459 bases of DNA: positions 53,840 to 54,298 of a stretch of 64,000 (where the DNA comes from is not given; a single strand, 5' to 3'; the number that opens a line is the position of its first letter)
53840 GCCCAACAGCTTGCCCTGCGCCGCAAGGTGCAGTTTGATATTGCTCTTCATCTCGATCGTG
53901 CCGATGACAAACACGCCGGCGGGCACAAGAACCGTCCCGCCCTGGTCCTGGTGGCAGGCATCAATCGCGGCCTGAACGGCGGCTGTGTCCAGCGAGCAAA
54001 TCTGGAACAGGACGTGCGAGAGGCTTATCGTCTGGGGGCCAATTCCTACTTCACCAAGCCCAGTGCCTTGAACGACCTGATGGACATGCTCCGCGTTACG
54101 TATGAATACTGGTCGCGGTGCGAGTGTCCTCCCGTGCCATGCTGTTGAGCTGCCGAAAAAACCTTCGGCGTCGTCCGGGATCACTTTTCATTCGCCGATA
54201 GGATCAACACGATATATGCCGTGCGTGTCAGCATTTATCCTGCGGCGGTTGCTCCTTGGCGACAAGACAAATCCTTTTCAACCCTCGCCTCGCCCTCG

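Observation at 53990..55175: Receiver-domain gene remnants that retain only their termini, three loci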

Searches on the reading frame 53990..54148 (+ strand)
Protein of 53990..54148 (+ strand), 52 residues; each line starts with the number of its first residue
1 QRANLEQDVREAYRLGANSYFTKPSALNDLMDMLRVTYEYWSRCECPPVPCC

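Call 10: search_protein_families(library=pfam, proteins=[window:53990-54148:+], max_evalue=0.01)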
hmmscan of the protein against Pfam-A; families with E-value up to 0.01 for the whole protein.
window:53990-54148:+ (52 aa): 1 family
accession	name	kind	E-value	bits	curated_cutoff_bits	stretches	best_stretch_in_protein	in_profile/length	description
PF00072.30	Response_reg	-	0.0071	16.9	30.2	1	6-34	82-110/111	Response regulator receiver domain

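Call 11: find_homologous_proteins(query=window:53990-54145:+, max_evalue=0.001)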
Query seq(52 aa) (52 aa): 1 proteins with E <= 0.001 among 1 candidates.
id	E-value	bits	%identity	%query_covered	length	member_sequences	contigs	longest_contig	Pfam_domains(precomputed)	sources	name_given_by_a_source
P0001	7.6e-21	90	82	94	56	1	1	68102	-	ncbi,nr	ncbi:MAG TPA: hypothetical protein VN578_10145 [Candidatus Binatia bacterium]|nr:hypothetical protei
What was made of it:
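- PGAP calls a 56-aa protein at C (VN578_10145, call 11). The source is a metagenome-assembled genome (call 11), and the regulator family is multi-copy.
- Tried and rejected: The word-indexed protein search found only fragment C itself (call 11).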

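Call 18: find_related_loci(query=A2, collection=genome_contigs, flank=10000)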
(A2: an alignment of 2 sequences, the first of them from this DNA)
Query A2 (49 aa) in genome_contigs; peptide patterns used: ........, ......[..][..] (x = any residue, [..] = any of these).
101 stretches matched a pattern; 18 encode a relative of the query (tblastn E <= 1e-3); 18 distinct loci.
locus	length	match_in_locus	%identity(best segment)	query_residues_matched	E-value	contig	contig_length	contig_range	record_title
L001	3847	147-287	57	1-47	1e-17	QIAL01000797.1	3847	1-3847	MAG: Acidobacteria bacterium isolate gp1 AA130 14_0903_12_30cm_scaffold_59822_curated, whole genome shotgun sequence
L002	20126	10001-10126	50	3-44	2e-13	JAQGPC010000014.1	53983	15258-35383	MAG: Pedosphaera sp. isolate RYN_629 scaffold_686215, whole genome shotgun sequence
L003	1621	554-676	51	4-44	2e-12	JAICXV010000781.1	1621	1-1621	MAG: Verrucomicrobiia bacterium isolate LS_FP_2_bin.140 k141_5516904_length_1621_cov_7.0000, whole genome shotgun sequen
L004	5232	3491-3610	50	5-44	2e-10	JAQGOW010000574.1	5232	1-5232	MAG: Verrucomicrobiales bacterium isolate RYN_623 scaffold_5824659, whole genome shotgun sequence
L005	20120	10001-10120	53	5-44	2e-10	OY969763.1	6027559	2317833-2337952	MAG: uncultured Verrucomicrobiae bacterium isolate MFD04967.bin.c.2 genome assembly, chromosome: 1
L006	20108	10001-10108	50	3-38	8e-10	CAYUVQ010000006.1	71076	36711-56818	MAG TPA_asm: uncultured Cellvibrionaceae bacterium isolate SRP220891_co3_629 genome assembly, contig: NODE_251_length_71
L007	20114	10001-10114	45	1-38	2e-9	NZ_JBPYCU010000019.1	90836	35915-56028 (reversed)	Cellvibrio sp. ARAG 10.3 NODE_19_length_90836_cov_73.529094, whole genome shotgun sequence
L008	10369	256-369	45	1-38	2e-9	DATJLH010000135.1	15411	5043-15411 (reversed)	MAG TPA_asm: Cellvibrio sp. isolate SMAG_U15614 k141_164279, whole genome shotgun sequence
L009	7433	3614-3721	42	3-38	7e-9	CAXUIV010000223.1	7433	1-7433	MAG TPA_asm: uncultured bacterium isolate public_SRR14722086_metawrap_bin.3 genome assembly, contig: public_SRR14722086_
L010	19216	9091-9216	45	5-45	6e-9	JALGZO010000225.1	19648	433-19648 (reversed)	MAG: bacterium isolate M3-22_Bin_282 M3-22_Bin_282_scaffold_19199, whole genome shotgun sequence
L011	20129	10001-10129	42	5-47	2e-8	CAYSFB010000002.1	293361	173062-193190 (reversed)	MAG TPA_asm: uncultured Planctomycetia bacterium isolate SRP292972_co1_54 genome assembly, contig: NODE_53_length_293361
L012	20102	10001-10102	47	5-38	2e-8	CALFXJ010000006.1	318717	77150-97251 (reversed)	MAG TPA_asm: uncultured Cellvibrio sp. isolate SRR4028132_bin.25_CONCOCT_v1.1_MAG genome assembly, contig: ERZ795038.9,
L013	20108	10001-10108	47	10-45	1e-7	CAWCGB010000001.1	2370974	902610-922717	MAG: uncultured delta proteobacterium isolate MFD01231.bin.2.77 genome assembly, contig: contig_11470, whole genome shot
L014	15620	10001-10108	47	10-45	1e-7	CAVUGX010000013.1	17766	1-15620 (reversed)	MAG: uncultured delta proteobacterium isolate MFD02138.bin.2.27 genome assembly, contig: contig_16278, whole genome shot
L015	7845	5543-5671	37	1-43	6e-7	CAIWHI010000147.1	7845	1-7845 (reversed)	MAG: uncultured Bacteroidetes bacterium isolate Kiruna_bin-03880 genome assembly, contig: bin-03880:0147/1039, whole gen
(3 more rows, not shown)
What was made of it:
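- Tried and rejected: A genome_contigs scan gave at best 57% identity (call 18).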

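Call 22: find_encoding_contigs(protein=P0001, flank=10000, max_places=10)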
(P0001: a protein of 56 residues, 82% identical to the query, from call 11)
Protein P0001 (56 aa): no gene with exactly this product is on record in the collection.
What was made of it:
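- Tried and rejected: Exact-sequence look-up of the 56-aa product of fragment C found no record (call 22).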

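Call 42: search_protein_representatives(protein=window:53999-54145:+)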
Query: 49 residues. Proteins with E-value up to 0.001 (for the whole library): 187; up to 1e-10: 3; up to 1e-30: 0. The best 150 are listed.
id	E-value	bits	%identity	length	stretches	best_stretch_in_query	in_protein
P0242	1.5e-20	87.4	39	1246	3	10-32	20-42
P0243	2.7e-12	61.7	64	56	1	2-45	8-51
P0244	1.9e-11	59.1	67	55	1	6-47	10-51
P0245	1.4e-10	56.3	61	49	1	2-42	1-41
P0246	3.8e-10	55.0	60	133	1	5-47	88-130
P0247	1.6e-09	53.1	55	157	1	2-48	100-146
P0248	4.0e-09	51.8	59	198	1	2-45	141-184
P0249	6.2e-09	51.2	54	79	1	7-47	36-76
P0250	7.8e-09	50.9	63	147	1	2-44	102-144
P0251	1.0e-08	50.5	55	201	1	2-45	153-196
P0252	1.1e-08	50.4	55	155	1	2-45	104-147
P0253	1.5e-08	50.1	41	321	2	2-44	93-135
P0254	1.9e-08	49.8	49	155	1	2-48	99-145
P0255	3.3e-08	49.0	-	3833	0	-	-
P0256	4.2e-08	48.7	57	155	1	2-45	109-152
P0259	7.1e-08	47.9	46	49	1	2-47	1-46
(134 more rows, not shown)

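Call 44: find_encoding_contigs(protein=P0245, flank=5000, max_places=4)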
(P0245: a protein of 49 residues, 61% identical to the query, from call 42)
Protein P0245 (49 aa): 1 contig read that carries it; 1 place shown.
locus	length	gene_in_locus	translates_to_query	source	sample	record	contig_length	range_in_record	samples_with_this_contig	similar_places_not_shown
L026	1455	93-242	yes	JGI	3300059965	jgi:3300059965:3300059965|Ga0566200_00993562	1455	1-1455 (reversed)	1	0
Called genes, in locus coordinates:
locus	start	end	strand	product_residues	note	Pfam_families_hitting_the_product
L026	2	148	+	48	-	?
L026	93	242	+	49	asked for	-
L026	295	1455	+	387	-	?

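Call 45: find_encoding_contigs(protein=P0243, flank=5000, max_places=4)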
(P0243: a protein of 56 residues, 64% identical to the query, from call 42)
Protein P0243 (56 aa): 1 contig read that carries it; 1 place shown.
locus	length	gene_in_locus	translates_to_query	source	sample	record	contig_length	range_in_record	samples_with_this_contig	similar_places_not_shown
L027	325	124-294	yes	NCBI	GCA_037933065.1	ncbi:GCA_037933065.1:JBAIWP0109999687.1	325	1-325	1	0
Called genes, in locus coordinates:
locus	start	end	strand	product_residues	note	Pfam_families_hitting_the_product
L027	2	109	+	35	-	?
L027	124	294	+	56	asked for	-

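Call 51: find_related_loci(query=A2, collection=metagenome_contigs, flank=3000)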
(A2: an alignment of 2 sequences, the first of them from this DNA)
Query A2 (49 aa) in metagenome_contigs; peptide patterns used: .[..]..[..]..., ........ (x = any residue, [..] = any of these).
598 stretches matched a pattern (row limit reached: there are more); 33 encode a relative of the query (tblastn E <= 1e-3); 33 distinct loci.
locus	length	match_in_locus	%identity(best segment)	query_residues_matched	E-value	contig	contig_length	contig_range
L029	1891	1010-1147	63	2-47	4e-19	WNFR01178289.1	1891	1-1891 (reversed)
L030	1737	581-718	61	2-47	2e-18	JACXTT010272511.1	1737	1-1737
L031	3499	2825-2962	59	2-47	4e-18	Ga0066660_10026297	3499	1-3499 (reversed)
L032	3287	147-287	57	1-47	5e-18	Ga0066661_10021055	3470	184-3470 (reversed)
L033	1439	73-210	59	2-47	7e-18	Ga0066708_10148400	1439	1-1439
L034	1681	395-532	54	2-47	1e-17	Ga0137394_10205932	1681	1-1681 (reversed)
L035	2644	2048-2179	66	1-44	2e-16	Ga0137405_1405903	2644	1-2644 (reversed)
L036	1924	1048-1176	56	2-44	1e-15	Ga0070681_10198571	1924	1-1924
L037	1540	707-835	60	2-44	4e-15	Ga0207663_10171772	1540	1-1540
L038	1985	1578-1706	60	2-44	4e-15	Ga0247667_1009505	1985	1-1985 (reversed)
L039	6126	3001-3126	55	3-44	3e-14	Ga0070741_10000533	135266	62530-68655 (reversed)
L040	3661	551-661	57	11-47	7e-14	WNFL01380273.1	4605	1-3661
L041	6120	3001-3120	53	5-44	1e-12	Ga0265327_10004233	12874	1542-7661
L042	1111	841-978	43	2-47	2e-12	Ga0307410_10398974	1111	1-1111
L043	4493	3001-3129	44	5-47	3e-12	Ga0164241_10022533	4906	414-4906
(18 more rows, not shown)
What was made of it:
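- Tried and rejected: A metagenome_contigs scan gave at best 66% (call 51).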

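Call 59: search_solved_structures(query=window:53999-54145:+, max_evalue=1, show_alignments=2)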
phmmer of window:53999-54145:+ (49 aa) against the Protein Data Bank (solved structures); distinct sequences matched with E-value up to 1: 11.
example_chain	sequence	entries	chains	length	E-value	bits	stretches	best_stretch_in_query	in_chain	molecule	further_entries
6xvu_A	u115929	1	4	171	8.9e-06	28.9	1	4-40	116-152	Response regulator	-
8avv_A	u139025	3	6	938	4.4e-05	26.8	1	4-40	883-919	Bacteriophytochrome,Response regulator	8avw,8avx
4zyl_A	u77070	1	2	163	0.0011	22.5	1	5-43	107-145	RphyB protein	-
5te9_A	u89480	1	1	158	0.024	18.3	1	3-41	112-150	Response regulator receiver protein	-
1i3c_A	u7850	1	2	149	0.064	16.9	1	3-41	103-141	RESPONSE REGULATOR RCP1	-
1jlk_A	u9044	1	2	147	0.084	16.5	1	3-41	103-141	Response regulator RCP1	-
5brj_A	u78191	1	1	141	0.13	16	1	3-39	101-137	Two component response regulator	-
6ifh_A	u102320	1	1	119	0.13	15.9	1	6-31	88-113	Sporulation initiation phosphotransferase F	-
1k68_A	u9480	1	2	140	0.19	15.4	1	3-40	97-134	Phytochrome Response Regulator RcpA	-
3heb_A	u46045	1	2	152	0.33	14.7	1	4-44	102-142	Response regulator receiver domain protein (CheY)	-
5ic5_A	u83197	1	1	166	0.5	14.1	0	3-45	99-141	Candidate response regulator, CheY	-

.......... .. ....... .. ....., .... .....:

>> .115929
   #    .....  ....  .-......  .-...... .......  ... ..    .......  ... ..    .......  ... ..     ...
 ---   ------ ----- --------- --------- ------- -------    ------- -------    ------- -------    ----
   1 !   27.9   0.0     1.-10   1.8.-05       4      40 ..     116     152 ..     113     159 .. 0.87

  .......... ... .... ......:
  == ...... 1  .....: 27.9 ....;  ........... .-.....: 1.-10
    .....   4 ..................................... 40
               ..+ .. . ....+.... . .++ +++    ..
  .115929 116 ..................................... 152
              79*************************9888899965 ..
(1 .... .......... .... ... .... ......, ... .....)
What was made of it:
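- Closest known: Phytochrome-associated single-domain response regulators. Same: Tails A and C align to Rcp1 residues 103-141 and carry the family's 'LGANSY.TKP' beta5 with the conserved Lys and the C-terminal 'YW...P' extension (call 59).
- Checked: The tails contain alpha4-beta5-alpha5 (Rcp1 residues 103-141, call 59), not alpha5 alone.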

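Call 65: find_encoding_contigs(protein=P0259, flank=3000, max_places=3)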
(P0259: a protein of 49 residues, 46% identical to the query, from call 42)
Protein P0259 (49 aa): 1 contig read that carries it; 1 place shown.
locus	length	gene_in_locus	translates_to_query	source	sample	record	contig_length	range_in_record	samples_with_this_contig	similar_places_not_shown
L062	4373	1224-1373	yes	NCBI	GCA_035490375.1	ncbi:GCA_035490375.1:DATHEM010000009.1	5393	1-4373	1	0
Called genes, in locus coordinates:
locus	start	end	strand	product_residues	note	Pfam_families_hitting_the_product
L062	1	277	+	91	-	?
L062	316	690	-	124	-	-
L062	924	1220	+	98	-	PF00072:Response_reg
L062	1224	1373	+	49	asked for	-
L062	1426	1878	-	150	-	PF00072:Response_reg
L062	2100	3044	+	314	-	PF01339:CheB_methylest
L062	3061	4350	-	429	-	PF01548:DEDD_Tnp_IS110, PF02371:Transposase_20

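Call 66: find_encoding_contigs(protein=P0244, flank=3000, max_places=3)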
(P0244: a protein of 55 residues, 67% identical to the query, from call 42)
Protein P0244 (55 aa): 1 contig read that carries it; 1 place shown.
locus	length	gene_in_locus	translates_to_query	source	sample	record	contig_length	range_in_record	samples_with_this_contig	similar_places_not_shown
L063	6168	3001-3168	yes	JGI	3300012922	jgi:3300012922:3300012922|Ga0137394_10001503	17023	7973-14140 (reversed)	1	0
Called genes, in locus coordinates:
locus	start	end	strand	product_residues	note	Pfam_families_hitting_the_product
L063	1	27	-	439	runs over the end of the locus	PF25917:BSH_RND, PF25919:BSH_CusB (weak), PF25973:BSH_CzcB (weak), PF25876:HH_MFP_RND, PF25954:Beta-barrel_RND_2, PF25990:Beta-barrel_YknX, PF26002:Beta-barrel_AprE (weak)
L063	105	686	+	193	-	-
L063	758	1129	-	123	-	PF00462:Glutaredoxin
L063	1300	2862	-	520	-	PF00133:tRNA-synt_1, PF01406:tRNA-synt_1e (weak), PF09334:tRNA-synt_1g, PF00133:tRNA-synt_1, PF19303:Anticodon_3, PF08264:Anticodon_1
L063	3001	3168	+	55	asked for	-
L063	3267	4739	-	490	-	-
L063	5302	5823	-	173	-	-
